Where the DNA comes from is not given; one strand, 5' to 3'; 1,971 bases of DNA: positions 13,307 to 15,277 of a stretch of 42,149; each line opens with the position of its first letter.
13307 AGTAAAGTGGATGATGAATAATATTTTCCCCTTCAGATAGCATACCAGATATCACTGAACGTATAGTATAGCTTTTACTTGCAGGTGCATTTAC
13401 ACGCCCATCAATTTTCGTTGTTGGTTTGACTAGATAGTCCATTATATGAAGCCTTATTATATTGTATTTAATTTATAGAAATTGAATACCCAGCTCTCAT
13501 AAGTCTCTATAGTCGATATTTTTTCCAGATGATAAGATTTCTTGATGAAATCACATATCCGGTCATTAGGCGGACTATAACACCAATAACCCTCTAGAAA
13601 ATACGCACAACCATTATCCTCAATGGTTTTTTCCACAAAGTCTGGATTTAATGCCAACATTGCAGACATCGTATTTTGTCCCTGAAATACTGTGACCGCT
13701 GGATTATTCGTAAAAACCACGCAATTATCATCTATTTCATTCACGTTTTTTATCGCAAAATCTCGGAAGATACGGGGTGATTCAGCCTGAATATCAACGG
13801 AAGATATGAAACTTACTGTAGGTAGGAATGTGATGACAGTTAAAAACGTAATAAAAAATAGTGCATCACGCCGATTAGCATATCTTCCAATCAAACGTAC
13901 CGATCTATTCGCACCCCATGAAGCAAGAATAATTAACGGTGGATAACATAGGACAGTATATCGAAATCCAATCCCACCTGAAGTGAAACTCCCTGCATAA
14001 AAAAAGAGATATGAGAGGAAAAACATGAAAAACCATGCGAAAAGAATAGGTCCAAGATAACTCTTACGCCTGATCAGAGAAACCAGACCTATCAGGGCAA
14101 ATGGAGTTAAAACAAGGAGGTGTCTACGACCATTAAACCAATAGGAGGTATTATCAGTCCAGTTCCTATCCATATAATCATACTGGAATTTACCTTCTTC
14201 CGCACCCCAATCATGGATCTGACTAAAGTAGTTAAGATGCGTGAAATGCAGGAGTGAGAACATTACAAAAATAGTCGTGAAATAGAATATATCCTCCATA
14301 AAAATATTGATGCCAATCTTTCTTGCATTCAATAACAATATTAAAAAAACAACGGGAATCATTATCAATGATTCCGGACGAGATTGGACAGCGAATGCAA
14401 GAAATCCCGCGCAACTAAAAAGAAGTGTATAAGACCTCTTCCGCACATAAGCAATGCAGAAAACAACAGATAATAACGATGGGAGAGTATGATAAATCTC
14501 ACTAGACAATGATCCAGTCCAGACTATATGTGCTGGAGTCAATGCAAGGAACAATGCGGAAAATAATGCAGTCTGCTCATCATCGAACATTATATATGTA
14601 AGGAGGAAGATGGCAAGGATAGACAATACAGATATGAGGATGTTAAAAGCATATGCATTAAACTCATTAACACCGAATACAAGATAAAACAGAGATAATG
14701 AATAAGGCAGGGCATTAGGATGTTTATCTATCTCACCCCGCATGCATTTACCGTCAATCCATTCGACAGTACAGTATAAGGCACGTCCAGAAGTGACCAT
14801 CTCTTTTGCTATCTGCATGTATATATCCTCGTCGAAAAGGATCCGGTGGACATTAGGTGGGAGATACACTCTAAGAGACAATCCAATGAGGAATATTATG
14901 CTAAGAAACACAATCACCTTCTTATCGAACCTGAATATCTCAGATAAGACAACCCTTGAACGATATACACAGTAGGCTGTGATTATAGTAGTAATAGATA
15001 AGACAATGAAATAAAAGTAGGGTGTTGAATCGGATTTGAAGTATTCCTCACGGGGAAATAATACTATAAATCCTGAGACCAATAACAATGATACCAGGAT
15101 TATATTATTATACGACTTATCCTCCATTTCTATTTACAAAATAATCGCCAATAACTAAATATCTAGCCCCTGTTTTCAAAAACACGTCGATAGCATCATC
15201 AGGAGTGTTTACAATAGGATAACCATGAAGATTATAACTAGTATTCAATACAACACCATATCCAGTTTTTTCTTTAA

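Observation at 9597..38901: Eight GT-C-fold transferases in 30 kb but no AglB/STT3 signature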

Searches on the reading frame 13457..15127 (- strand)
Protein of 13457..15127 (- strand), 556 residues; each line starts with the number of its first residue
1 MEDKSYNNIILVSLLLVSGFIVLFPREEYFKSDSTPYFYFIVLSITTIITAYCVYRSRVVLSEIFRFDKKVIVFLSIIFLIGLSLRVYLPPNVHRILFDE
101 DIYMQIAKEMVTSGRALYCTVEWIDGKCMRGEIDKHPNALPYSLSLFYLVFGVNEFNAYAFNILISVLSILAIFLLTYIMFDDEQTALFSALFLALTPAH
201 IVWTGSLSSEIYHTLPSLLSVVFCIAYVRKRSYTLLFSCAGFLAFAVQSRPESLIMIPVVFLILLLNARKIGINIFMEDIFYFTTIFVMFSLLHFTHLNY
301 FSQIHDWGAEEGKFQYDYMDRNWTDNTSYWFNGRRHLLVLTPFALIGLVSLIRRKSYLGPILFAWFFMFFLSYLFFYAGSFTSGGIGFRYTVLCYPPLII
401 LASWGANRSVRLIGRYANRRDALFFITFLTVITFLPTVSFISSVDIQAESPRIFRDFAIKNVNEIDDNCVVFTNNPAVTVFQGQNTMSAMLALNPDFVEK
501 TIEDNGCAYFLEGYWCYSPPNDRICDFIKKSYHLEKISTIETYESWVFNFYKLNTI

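Call 3: search_protein_families(library=pfam, proteins=[window:13457-15127:-], max_evalue=0.01)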
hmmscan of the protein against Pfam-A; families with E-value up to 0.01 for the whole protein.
window:13457-15127:- (556 aa): 1 family
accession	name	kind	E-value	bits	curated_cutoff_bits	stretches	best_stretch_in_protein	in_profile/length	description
PF13231.12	PMT_2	-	7.4e-13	49.4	26.1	1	135-273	1-140/160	Dolichyl-phosphate-mannose-protein mannosyltransferase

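Call 8: search_protein_families(library=ncbifam, proteins=[window:13457-15127:-], max_evalue=0.1)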
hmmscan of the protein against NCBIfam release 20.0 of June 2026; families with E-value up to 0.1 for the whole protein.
window:13457-15127:- (556 aa): 3 families
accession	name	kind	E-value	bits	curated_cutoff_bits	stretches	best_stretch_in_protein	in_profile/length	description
NF047440.1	LA3751_2_3_fam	subfamily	4.4e-10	39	200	1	137-443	82-388/460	LA_3751/LA_3752 family putative glycosyltransferase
TIGR03663.1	TIGR03663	subfamily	2.9e-05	23.3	126.25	1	136-270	51-185/435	flippase activity-associated protein Agl23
NF009784.2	PRK13279.1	equivalog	0.0014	17.3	567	1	80-196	10-122/539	lipid IV(A) 4-amino-4-deoxy-L-arabinosyltransferase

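Call 11: search_solved_structures(query=window:13457-15127:-, max_evalue=1)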
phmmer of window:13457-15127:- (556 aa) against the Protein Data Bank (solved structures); distinct sequences matched with E-value up to 1: 0.

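Call 56: find_homologous_proteins(query=window:13457-15127:-, max_evalue=0.00001)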
Query window:13457-15127:- (556 aa): 17 proteins with E <= 0.00001 among 8000 candidates.
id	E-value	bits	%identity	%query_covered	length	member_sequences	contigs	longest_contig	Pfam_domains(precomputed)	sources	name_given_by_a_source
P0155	0.0e+0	1252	100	100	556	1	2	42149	PF13231.13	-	-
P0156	4.0e-180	618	49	100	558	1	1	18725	PF13231.13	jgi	jgi:4-amino-4-deoxy-L-arabinose transferase-like glycosyltransferase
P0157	3.7e-114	401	37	97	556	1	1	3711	PF13231.13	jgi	jgi:hypothetical protein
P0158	3.5e-93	332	37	80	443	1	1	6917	PF13231.13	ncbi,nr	ncbi:MAG: glycosyltransferase family 39 protein [Candidatus Altiarchaeota archaeon]|nr:glycosyltrans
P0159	3.2e-58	216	29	83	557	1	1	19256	PF13231.13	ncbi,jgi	-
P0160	8.1e-50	188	28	84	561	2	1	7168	PF13231.13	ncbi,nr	ncbi:MAG: glycosyltransferase family 39 protein [Desulfobacterales bacterium]|nr:glycosyltransferase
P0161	9.5e-47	178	27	90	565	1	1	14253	PF13231.13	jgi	jgi:hypothetical protein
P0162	6.6e-46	175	29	83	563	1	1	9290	PF13231.13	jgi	jgi:hypothetical protein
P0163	9.1e-46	175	26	98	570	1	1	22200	PF13231.13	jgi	jgi:4-amino-4-deoxy-L-arabinose transferase-like glycosyltransferase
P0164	1.9e-45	174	27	88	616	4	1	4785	PF13231.13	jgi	jgi:hypothetical protein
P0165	2.1e-45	174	27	86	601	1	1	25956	PF13231.13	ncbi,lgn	-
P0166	1.4e-44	171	26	88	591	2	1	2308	PF13231.13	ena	-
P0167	2.4e-21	94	25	87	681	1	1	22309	-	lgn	-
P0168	1.2e-19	89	24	93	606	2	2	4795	PF02366.25,PF13231.13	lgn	-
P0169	8.2e-9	53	22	87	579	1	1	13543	PF13231.13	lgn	-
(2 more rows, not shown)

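Call 57: find_encoding_contigs(protein=P0156, flank=10000, max_places=2)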
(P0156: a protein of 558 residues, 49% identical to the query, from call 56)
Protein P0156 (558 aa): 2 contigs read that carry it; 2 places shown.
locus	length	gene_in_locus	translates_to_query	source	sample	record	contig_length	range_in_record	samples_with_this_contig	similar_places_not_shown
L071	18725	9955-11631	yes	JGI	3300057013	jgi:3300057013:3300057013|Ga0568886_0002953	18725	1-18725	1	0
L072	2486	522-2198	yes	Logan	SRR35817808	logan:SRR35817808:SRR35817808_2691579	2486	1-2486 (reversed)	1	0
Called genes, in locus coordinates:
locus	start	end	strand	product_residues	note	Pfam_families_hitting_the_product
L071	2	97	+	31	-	?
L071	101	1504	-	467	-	PF00884:Sulfatase, PF01663:Phosphodiest (faint), PF16347:SGSH_C (weak)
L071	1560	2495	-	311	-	-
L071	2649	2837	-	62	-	-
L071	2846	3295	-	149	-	-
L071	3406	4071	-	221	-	-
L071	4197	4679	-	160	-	-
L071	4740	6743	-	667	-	PF13231:PMT_2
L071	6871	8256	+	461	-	PF02310:B12-binding, PF04055:Radical_SAM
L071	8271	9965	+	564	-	PF02543:Carbam_trans_N, PF22521:HypF_C_2 (weak), PF16861:Carbam_trans_C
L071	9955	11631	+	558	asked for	PF13231:PMT_2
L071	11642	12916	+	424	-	PF00275:EPSP_synthase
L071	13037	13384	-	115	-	PF02261:Asp_decarbox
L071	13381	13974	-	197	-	PF05683:Fumerase_C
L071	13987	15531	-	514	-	PF02366:PMT, PF13231:PMT_2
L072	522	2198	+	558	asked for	PF13231:PMT_2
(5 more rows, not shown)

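Call 58: find_encoding_contigs(protein=P0163, flank=10000, max_places=2)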
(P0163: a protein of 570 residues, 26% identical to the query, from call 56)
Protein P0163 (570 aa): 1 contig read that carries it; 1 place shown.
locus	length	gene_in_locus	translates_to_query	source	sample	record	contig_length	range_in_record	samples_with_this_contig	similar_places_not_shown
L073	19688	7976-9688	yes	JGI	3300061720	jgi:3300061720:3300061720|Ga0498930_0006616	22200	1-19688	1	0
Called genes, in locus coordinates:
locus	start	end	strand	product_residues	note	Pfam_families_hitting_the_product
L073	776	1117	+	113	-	-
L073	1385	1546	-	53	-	-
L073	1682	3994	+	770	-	PF05226:CHASE2, PF00211:Guanylate_cyc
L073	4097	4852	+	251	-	PF00535:Glycos_transf_2, PF13641:Glyco_tranf_2_3 (weak)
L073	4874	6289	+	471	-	PF02310:B12-binding, PF04055:Radical_SAM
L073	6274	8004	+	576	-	PF02543:Carbam_trans_N, PF16861:Carbam_trans_C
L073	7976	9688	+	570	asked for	PF13231:PMT_2 (weak)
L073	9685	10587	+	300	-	PF01040:UbiA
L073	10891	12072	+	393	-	PF01565:FAD_binding_4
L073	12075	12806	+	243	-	PF00106:adh_short, PF13561:adh_short_C2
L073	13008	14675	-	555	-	PF13231:PMT_2, PF02366:PMT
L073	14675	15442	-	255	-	PF23023:Anti-Pycsar_Apyc1, PF00753:Lactamase_B (weak), PF12706:Lactamase_B_2, PF02112:PDEase_II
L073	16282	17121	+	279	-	PF05681:Fumerase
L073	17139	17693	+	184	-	PF05683:Fumerase_C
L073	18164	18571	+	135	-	PF13183:Fer4_8, PF13187:Fer4_9, PF13534:Fer4_17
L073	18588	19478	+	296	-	PF02754:CCG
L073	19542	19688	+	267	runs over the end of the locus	PF00111:Fer2 (faint), PF13183:Fer4_8 (faint), PF13534:Fer4_17 (faint), PF14691:Fer4_20 (faint), PF13237:Fer4_10, PF12838:Fer4_7 (weak), PF13187:Fer4_9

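Call 59: find_encoding_contigs(protein=P0165, flank=10000, max_places=2)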
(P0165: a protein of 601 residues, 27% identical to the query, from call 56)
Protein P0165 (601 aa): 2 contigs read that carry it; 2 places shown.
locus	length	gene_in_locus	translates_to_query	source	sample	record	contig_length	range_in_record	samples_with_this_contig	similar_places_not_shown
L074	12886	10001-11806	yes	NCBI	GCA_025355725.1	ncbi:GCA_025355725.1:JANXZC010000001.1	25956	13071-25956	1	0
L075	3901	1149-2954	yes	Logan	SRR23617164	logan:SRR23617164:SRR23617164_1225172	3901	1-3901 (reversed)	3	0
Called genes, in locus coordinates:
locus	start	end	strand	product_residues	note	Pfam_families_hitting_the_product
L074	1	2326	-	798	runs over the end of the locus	PF02706:Wzz, PF13807:GNVR, PF01656:CbiA (weak), PF10609:ParA, PF13614:AAA_31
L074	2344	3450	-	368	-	PF02563:Poly_export, PF10531:SLBB, PF22461:SLBB_2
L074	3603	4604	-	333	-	-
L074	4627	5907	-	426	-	PF10082:BBP2_2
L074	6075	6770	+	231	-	PF00535:Glycos_transf_2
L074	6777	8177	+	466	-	PF02310:B12-binding (weak), PF04055:Radical_SAM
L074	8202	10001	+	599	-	PF02543:Carbam_trans_N, PF22521:HypF_C_2, PF16861:Carbam_trans_C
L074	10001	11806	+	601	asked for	PF13231:PMT_2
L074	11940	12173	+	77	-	-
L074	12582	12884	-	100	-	?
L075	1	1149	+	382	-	?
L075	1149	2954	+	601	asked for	PF13231:PMT_2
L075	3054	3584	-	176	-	-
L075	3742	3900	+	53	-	?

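Call 62: find_encoding_contigs(protein=P0159, flank=8000, max_places=1)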
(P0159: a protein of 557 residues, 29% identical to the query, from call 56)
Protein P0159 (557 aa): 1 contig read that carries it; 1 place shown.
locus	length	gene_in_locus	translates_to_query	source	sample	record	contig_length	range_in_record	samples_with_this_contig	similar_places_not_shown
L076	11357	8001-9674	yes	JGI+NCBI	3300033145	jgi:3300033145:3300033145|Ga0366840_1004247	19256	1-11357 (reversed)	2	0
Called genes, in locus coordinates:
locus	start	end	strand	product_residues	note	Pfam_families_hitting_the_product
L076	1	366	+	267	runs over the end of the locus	-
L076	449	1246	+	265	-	-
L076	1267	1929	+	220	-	PF00535:Glycos_transf_2, PF10111:Glyco_tranf_2_2 (weak)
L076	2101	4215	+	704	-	-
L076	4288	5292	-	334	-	PF01073:3Beta_HSD, PF01370:Epimerase, PF02719:Polysacc_synt_2, PF04321:RmlD_sub_bind, PF05368:NmrA, PF07993:NAD_binding_4 (faint), PF13460:NAD_binding_10, PF16363:GDP_Man_Dehyd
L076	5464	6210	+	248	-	PF00535:Glycos_transf_2, PF10111:Glyco_tranf_2_2 (weak), PF13641:Glyco_tranf_2_3 (faint)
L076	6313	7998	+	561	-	PF02543:Carbam_trans_N, PF22521:HypF_C_2 (weak), PF16861:Carbam_trans_C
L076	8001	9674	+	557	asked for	PF13231:PMT_2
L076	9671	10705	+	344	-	PF04055:Radical_SAM, PF13186:SPASM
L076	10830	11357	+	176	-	?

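Call 63: find_encoding_contigs(protein=P0161, flank=8000, max_places=1)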
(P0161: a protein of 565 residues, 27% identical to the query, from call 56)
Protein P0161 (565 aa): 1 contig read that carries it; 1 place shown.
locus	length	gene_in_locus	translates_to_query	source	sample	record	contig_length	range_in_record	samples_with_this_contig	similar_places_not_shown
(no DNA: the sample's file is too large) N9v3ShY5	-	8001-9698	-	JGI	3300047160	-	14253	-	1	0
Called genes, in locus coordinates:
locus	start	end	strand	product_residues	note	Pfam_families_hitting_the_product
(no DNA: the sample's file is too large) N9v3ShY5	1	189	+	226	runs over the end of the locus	?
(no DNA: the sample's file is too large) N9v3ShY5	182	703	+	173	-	PF12059:DUF3540 (weak)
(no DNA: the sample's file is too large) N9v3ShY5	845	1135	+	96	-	PF13665:Tox-PAAR-like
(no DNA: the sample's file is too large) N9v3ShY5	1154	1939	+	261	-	PF19541:DUF6065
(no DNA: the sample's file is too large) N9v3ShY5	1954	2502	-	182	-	-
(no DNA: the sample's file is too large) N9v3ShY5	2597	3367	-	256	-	-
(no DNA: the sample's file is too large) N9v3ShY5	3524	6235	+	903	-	PF00069:Pkinase, PF01636:APH (faint), PF07714:PK_Tyr_Ser-Thr, PF03109:ABC1, PF18998:Flg_new_2 (faint)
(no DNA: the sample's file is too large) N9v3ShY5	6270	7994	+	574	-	PF02543:Carbam_trans_N, PF22521:HypF_C_2 (weak), PF02543:Carbam_trans_N, PF16861:Carbam_trans_C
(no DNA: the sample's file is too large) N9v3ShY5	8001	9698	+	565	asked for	PF13231:PMT_2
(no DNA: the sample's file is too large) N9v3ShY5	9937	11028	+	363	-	-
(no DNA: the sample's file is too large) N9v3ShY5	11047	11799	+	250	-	PF00801:PKD, PF18911:PKD_4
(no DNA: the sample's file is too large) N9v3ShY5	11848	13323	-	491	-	PF16697:Yop-YscD_cpl, PF00498:FHA, PF01464:SLT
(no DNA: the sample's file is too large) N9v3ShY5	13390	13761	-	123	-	?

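Call 64: find_encoding_contigs(protein=P0167, flank=8000, max_places=1)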
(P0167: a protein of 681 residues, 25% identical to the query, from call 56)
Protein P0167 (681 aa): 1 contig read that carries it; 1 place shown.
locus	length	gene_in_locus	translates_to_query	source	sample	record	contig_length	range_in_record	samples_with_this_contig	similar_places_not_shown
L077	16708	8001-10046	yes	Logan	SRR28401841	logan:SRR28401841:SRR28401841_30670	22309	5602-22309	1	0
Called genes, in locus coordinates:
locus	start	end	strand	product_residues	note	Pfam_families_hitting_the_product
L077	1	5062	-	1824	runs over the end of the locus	PF25023:TEN_YD-shell, PF05593:RHS_repeat, PF25023:TEN_YD-shell, PF05593:RHS_repeat, PF25023:TEN_YD-shell, PF05593:RHS_repeat, PF05593:RHS_repeat, PF25023:TEN_YD-shell, +1 more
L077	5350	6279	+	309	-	PF13641:Glyco_tranf_2_3 (weak), PF00535:Glycos_transf_2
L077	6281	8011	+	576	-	PF02543:Carbam_trans_N, PF16861:Carbam_trans_C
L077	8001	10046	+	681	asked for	-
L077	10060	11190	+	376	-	PF04055:Radical_SAM, PF13186:SPASM (faint)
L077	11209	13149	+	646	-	-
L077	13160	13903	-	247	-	PF00196:GerE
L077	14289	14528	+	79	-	-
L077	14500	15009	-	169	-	PF02018:CBM_4_9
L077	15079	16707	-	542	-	?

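Call 69: find_encoding_contigs(protein=P0158, flank=8000, max_places=2)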
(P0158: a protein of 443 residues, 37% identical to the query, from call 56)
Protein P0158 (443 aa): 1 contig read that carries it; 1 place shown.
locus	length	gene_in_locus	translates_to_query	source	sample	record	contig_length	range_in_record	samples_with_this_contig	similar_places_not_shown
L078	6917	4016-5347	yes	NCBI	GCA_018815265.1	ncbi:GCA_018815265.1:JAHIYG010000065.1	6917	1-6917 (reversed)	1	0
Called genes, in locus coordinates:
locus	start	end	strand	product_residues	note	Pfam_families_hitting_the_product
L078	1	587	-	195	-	PF00535:Glycos_transf_2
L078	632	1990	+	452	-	PF02310:B12-binding, PF04055:Radical_SAM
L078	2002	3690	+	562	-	PF02543:Carbam_trans_N, PF22521:HypF_C_2, PF16861:Carbam_trans_C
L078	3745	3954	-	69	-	-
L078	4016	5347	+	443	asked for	PF13231:PMT_2 (weak)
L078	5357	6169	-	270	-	PF10633:NPCBM_assoc (faint)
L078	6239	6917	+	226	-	PF00884:Sulfatase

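Call 72: search_solved_structures(query=A5, max_evalue=1, show_alignments=1)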
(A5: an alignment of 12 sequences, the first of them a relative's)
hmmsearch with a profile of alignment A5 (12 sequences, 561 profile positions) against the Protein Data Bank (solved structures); distinct sequences matched with E-value up to 1: 1.
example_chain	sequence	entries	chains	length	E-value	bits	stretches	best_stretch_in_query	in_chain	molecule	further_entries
8i9p_Lh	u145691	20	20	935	0.051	15.4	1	172-252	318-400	dolichyl-diphosphooligosaccharide--protein glycotransferase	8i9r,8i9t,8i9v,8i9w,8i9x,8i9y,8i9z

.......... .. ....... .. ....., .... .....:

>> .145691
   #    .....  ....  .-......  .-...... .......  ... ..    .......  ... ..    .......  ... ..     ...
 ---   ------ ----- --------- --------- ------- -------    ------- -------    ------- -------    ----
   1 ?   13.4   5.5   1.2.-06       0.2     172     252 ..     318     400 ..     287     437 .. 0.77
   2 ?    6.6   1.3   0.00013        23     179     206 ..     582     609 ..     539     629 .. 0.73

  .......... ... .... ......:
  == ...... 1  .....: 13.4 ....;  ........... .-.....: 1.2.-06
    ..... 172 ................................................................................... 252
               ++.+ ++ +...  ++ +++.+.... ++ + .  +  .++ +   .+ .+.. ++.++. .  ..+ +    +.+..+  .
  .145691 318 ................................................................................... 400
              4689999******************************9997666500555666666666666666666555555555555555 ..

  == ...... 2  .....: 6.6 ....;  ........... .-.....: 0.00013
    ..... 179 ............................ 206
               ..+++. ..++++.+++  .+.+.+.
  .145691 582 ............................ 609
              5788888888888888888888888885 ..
